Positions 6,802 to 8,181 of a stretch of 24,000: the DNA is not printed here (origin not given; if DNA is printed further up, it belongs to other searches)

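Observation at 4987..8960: Minimal biosynthetic module: two different PRPP-loop proteins, a HAD phosphatase and a CitE-like lyase, with no ATP-grasp ligase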

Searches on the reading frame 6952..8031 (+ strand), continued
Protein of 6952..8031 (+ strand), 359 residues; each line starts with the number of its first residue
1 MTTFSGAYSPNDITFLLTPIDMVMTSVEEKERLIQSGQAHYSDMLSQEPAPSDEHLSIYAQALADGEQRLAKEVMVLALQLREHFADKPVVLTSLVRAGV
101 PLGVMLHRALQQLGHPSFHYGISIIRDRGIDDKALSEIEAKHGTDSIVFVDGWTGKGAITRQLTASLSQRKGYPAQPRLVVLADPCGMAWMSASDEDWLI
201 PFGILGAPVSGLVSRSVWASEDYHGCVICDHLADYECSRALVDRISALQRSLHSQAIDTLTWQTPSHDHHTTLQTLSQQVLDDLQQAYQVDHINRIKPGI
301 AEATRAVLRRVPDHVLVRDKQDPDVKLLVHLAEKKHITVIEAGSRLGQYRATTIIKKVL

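Call 31: search_protein_representatives(protein=window:6952-8031:+)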
Query: 359 residues. Proteins with E-value up to 0.001 (for the whole library): 871; up to 1e-10: 600; up to 1e-30: 331. The best 150 are listed.
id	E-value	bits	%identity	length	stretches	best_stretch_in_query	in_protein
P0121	4.6e-114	397.6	55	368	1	2-358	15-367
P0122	4.0e-109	381.3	52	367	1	5-358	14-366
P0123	1.5e-104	366.3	52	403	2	85-358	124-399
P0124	5.8e-93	328.2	47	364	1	1-358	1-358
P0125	8.7e-93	327.6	47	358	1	3-357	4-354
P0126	2.1e-91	323.1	49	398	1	3-358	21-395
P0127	4.7e-91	321.9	48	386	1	1-356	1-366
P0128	2.0e-86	306.7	44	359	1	5-357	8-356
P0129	4.6e-85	302.2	44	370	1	2-356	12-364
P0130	9.8e-85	301.1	44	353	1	2-355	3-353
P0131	1.7e-83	297.1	45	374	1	4-358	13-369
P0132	2.3e-83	296.6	46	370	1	5-357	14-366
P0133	3.1e-83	296.2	47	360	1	1-358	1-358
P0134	1.4e-82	294.0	49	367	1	3-358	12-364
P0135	3.3e-82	292.8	47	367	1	5-343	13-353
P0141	7.4e-75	268.7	46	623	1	5-357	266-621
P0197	4.9e-59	216.6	39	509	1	3-358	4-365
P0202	2.4e-57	211.1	42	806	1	6-340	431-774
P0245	1.7e-50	188.6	40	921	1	6-319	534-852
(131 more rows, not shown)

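Call 33: find_related_loci(query=A1, collection=genome_contigs, flank=10000)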
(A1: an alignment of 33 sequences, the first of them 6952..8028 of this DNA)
Query A1 (359 aa) in genome_contigs; peptide patterns used: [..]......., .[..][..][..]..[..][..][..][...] (x = any residue, [..] = any of these).
600 stretches matched a pattern (row limit reached: there are more); 595 encode a relative of the query (tblastn E <= 1e-3); the best 80 are kept; 80 distinct loci.
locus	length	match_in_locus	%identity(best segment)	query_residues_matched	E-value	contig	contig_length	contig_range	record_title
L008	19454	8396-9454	63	4-359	4e-152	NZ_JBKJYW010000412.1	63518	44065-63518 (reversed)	MAG: Serratia sp. (in: enterobacteria) isolate swi_bin.219 k127_11607808, whole genome shotgun sequence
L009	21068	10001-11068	63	1-359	8e-150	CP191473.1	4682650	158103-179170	Salmonella enterica strain s1 chromosome, complete genome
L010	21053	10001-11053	63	4-358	3e-149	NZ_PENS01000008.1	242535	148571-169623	Proteus terrae strain LMG 28659 Scaffold7_1, whole genome shotgun sequence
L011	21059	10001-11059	63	4-359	4e-149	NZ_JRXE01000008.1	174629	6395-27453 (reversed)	Winslowiella iniecta strain B120 contig000008, whole genome shotgun sequence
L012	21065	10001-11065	62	1-358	8e-149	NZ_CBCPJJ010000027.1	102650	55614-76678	Rahnella inusitata strain SAF3349 isolate SAF3349 13, whole genome shotgun sequence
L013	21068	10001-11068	62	1-359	3e-147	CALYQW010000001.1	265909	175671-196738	MAG: uncultured Erwinia sp. isolate SRR11267070_bin.16_metawrap_v1.3.0_MAG genome assembly, contig: ERZ9515155_7, whole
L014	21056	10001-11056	61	4-358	1e-146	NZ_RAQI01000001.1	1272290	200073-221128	Xenorhabdus ehlersii strain DSM 16337 Ga0242589_11, whole genome shotgun sequence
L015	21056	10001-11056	61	4-358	8e-146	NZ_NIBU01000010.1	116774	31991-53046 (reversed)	Xenorhabdus innexi strain DSM 16336 Xinn_10, whole genome shotgun sequence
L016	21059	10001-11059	61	4-359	2e-145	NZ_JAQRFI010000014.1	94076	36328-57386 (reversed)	Xenorhabdus yunnanensis strain XENO-10 contig00014, whole genome shotgun sequence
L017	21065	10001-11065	60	1-358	3e-143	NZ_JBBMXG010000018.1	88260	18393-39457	Xenorhabdus bharatensis strain CS20 contig00018, whole genome shotgun sequence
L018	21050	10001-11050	63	6-358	5e-142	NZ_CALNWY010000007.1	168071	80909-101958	Mixta sp. Marseille-Q2659, whole genome shotgun sequence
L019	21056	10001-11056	61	4-358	3e-136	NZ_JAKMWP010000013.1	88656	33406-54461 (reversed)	Morganella morganii subsp. sibonii strain DSM 14850 Contig_13, whole genome shotgun sequence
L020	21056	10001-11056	59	4-358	7e-132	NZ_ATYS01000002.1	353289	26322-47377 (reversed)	Budvicia aquatica DSM 5075 = ATCC 35567 strain DSM 5075 YWEDRAFT_scaffold_1.2_C, whole genome shotgun sequence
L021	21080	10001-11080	58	4-359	5e-132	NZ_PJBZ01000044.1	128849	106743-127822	Psychromonas sp. Urea-02u-13 contig6, whole genome shotgun sequence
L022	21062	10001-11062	53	2-358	4e-118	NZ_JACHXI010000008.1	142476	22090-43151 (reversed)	Azomonas macrocytogenes strain CECT 4462 Ga0372387_08, whole genome shotgun sequence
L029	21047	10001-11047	53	4-357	1e-110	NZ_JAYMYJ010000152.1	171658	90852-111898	Candidatus Thiothrix sp. SCUT-1 NODE_76_length_171658_cov_103.692768, whole genome shotgun sequence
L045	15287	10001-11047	49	4-355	9e-93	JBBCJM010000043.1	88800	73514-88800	MAG: Paracoccaceae bacterium isolate MAG_CPA_32 P10A_000000024825, whole genome shotgun sequence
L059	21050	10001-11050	42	4-357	1e-82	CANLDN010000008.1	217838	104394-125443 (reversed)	uncultured Rhodobacteraceae bacterium isolate 2-947_1.fasta genome assembly, contig: NODE_15, whole genome shotgun seque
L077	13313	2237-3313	43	4-358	7e-76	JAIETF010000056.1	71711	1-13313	MAG: Candidatus Obscuribacterales bacterium isolate time.spades.CONCOCT.1kb_020 c_000000000083, whole genome shotgun seq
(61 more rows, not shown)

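Call 41: find_encoding_contigs(protein=P0012, flank=10000, max_places=2)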
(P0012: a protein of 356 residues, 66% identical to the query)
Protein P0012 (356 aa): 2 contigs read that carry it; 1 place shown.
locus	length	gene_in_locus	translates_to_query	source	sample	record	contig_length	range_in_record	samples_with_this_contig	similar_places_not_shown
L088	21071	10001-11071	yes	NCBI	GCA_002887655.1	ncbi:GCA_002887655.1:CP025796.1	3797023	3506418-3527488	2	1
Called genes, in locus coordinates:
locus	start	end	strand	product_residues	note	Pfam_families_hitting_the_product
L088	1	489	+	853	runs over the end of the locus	PF01476:LysM (weak)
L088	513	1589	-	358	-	PF03781:FGE-sulfatase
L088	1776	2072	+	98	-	-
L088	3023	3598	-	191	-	PF02342:TerD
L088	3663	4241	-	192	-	PF02342:TerD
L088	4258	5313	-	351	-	PF03741:TerC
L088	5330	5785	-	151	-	PF05099:TerB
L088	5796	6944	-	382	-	PF02342:TerD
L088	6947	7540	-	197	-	PF02342:TerD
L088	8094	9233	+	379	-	PF15609:PRTase_2, PF12500:TRSP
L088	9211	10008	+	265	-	-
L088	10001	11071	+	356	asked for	PF11202:StiP, PF15608:PELOTA_1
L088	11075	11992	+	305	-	PF15617:C-C_Bond_Lyase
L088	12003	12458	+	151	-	PF14020:DUF4236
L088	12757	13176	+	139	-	-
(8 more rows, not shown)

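Call 42: find_encoding_contigs(protein=P0004, flank=10000, max_places=2)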
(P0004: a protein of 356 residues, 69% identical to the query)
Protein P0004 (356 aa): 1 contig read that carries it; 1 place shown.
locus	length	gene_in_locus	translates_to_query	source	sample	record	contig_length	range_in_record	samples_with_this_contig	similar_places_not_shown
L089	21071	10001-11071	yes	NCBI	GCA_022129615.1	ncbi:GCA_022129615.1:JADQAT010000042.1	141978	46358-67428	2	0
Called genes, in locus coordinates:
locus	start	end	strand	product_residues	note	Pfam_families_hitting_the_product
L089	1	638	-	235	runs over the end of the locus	PF01928:CYTH (faint)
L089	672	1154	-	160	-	-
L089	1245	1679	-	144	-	-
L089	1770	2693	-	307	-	PF03279:Lip_A_acyltrans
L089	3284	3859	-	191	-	PF02342:TerD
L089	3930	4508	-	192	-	PF02342:TerD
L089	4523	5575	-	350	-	PF03741:TerC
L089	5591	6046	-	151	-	PF05099:TerB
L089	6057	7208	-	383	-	PF02342:TerD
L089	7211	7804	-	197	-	PF02342:TerD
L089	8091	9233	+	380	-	PF15609:PRTase_2, PF12500:TRSP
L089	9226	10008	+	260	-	-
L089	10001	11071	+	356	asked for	PF11202:StiP, PF15608:PELOTA_1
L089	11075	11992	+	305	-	PF15617:C-C_Bond_Lyase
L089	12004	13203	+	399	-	PF14020:DUF4236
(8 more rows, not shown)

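Call 43: find_encoding_contigs(protein=P0001, flank=10000, max_places=2)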
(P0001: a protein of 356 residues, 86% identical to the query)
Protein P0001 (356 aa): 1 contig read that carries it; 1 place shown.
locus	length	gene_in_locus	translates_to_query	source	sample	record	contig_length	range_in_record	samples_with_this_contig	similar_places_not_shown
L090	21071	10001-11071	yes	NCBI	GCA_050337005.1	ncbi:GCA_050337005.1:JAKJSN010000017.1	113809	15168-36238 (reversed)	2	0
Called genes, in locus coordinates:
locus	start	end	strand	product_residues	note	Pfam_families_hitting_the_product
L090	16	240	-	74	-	PF04964:Flp_Fap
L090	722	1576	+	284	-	PF00126:HTH_1, PF03466:LysR_substrate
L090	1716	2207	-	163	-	PF01272:GreA_GreB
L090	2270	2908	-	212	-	PF01470:Peptidase_C15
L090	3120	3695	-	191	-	PF02342:TerD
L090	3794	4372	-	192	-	PF02342:TerD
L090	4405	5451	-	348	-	PF03741:TerC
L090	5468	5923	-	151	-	PF05099:TerB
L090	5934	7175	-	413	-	PF02342:TerD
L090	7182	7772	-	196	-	PF02342:TerD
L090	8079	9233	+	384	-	PF15609:PRTase_2, PF12500:TRSP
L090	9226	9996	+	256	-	-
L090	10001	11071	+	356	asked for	PF11202:StiP, PF15608:PELOTA_1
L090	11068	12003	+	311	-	PF15617:C-C_Bond_Lyase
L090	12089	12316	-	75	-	-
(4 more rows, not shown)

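Call 46: search_solved_structures(query=A1, max_evalue=1)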
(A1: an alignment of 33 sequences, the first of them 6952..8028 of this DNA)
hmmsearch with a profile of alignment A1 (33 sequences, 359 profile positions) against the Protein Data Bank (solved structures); distinct sequences matched with E-value up to 1: 52.
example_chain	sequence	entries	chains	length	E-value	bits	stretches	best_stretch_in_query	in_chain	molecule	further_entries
8hku_L7A1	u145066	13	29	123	6.8e-05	25.2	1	285-346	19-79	50S ribosomal protein L7Ae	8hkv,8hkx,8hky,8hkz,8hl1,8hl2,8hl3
5jpq_U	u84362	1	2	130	0.00021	23.6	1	290-346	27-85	Snu13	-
3id5_C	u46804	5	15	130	0.00022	23.6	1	290-346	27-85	50S ribosomal protein L7Ae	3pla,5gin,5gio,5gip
9fhl_3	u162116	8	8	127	0.00023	23.5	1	290-346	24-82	Large ribosomal subunit protein eL8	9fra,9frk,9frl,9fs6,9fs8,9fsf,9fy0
6hct_C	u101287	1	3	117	0.00038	22.8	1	288-345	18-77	50S ribosomal protein L7Ae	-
1rlg_A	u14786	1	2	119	0.0004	22.7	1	288-345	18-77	50S ribosomal protein L7Ae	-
5fj4_C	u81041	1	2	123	0.0004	22.7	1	287-345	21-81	50S RIBOSOMAL PROTEIN L7AE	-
4bw0_B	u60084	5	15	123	0.00041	22.7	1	287-345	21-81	50S RIBOSOMAL PROTEIN L7AE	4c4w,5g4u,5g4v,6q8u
1sds_A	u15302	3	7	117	0.00059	22.1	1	291-344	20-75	50S ribosomal protein L7Ae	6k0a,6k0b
1ra4_A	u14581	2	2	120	0.0006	22.1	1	291-344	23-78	50S ribosomal protein L7Ae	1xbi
3paf_A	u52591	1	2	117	0.00075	21.8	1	291-345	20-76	50S ribosomal protein L7Ae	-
3nmu_C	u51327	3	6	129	0.00076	21.8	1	280-353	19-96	50S ribosomal protein L7Ae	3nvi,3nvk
1pxw_A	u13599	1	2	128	0.00094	21.5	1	280-353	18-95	LSU ribosomal protein L7AE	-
2czw_A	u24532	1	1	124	0.00097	21.5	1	280-353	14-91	50S ribosomal protein L7Ae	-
3lwo_C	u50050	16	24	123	0.00097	21.5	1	281-353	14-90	50S ribosomal protein L7Ae | Large ribosomal subunit protein eL8 | 30S ribosomal protein L7AE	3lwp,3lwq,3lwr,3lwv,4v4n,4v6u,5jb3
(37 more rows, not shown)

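Call 49: predict_structure(alignment_id=A1)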
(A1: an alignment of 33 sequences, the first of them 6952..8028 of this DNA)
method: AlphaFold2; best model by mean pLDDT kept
length: 359 residues; sequences in the alignment: 33
mean_pLDDT: 95.2   pTM: 0.93
mean pLDDT of the five models: 95.2, 95.2, 95.1, 94.7, 94.4
residues with pLDDT >= 90: 333; 70-90: 24; 50-70: 2; < 50: 0
segments of 3 or more residues with pLDDT < 50: none
pLDDT, mean of each block of 10 residues (from residue 1): 87 97 96 96 95 92 95 96 96 97 98 98 97 98 97 96 96 95 97 95 93 96 97 97 97 81 85 98 98 97 94 98 93 96 97 95
secondary structure, 60 per line:
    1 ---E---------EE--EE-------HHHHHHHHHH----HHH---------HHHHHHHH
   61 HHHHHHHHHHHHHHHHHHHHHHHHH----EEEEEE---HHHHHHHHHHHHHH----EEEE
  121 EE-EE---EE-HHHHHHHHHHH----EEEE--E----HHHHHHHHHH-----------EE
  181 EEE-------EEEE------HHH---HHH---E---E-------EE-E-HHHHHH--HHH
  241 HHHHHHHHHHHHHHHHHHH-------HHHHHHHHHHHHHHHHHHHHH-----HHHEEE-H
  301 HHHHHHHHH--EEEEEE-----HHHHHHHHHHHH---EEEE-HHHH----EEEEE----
elements in order: H27-36 H53-85 E90-95 H99-112 E117-122 H132-142 E147-150 H158-167 E179-183 E191-194 H230-235 H238-259 H267-287 E296-298 H300-309 E312-317 H323-334 E338-341 H343-346 E351-355

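Call 52: get_annotated_region(hit=H29, flank=12000)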
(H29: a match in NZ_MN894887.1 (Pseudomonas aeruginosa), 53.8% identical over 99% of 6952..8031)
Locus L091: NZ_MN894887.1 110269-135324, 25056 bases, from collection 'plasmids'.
description: Pseudomonas aeruginosa strain SE5416 plasmid pSE5416-KPC, complete sequence
organism: Pseudomonas aeruginosa (NCBI taxid 287)
taxonomy: Bacteria; Pseudomonadota; Gammaproteobacteria; Pseudomonadales; Pseudomonadaceae; Pseudomonas; Pseudomonas aeruginosa
host: -; source: -; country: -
typing (MOB-suite, as given by PLSDB): non-mobilizable; replicon IncU,rep_cluster_1115; mating-pair formation MPF_I
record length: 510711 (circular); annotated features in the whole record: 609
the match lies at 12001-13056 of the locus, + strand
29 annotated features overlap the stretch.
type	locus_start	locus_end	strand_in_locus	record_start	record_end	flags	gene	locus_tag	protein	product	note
CDS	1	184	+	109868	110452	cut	-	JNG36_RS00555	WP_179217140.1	DUF922 domain-containing protein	-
CDS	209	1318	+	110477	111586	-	-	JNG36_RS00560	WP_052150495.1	endonuclease/exonuclease/phosphatase family protein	-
CDS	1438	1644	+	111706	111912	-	-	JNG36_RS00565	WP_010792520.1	hypothetical protein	-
CDS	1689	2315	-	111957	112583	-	-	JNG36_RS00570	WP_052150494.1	cyclic nucleotide-binding domain-containing protein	-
CDS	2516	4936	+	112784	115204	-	-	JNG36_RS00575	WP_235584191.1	hypothetical protein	-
CDS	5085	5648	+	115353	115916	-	-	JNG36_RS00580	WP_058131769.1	M15 family metallopeptidase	-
CDS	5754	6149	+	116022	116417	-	-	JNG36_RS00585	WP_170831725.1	hypothetical protein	-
CDS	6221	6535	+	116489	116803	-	-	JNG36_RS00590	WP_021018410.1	hypothetical protein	-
CDS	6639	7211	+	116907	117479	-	-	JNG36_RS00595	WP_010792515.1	hypothetical protein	-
CDS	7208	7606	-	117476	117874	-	-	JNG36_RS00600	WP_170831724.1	DUF4231 domain-containing protein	-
CDS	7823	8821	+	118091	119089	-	-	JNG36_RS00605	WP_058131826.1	ATP-grasp domain-containing protein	-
CDS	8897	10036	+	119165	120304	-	-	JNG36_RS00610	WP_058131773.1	trypsin-like peptidase domain-containing protein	-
CDS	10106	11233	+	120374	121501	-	-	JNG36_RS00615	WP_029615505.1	phosphoribosyltransferase domain-containing protein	-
CDS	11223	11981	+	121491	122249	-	-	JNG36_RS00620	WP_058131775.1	hypothetical protein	-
CDS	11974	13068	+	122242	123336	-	-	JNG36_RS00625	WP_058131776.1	cysteine protease StiP family protein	-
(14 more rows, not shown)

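Call 54: search_solved_structures(query=L091:11223-11978:+, max_evalue=0.00001, show_alignments=2)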
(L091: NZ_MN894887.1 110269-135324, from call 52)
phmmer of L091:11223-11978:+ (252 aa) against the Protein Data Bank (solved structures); distinct sequences matched with E-value up to 0.00001: 2.
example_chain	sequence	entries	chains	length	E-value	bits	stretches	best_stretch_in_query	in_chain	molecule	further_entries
6d3v_A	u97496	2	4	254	3.4e-159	531.1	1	1-251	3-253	Trehalose phosphatase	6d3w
6cj0_A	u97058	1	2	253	6.5e-159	530.2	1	1-250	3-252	Trehalose phosphatase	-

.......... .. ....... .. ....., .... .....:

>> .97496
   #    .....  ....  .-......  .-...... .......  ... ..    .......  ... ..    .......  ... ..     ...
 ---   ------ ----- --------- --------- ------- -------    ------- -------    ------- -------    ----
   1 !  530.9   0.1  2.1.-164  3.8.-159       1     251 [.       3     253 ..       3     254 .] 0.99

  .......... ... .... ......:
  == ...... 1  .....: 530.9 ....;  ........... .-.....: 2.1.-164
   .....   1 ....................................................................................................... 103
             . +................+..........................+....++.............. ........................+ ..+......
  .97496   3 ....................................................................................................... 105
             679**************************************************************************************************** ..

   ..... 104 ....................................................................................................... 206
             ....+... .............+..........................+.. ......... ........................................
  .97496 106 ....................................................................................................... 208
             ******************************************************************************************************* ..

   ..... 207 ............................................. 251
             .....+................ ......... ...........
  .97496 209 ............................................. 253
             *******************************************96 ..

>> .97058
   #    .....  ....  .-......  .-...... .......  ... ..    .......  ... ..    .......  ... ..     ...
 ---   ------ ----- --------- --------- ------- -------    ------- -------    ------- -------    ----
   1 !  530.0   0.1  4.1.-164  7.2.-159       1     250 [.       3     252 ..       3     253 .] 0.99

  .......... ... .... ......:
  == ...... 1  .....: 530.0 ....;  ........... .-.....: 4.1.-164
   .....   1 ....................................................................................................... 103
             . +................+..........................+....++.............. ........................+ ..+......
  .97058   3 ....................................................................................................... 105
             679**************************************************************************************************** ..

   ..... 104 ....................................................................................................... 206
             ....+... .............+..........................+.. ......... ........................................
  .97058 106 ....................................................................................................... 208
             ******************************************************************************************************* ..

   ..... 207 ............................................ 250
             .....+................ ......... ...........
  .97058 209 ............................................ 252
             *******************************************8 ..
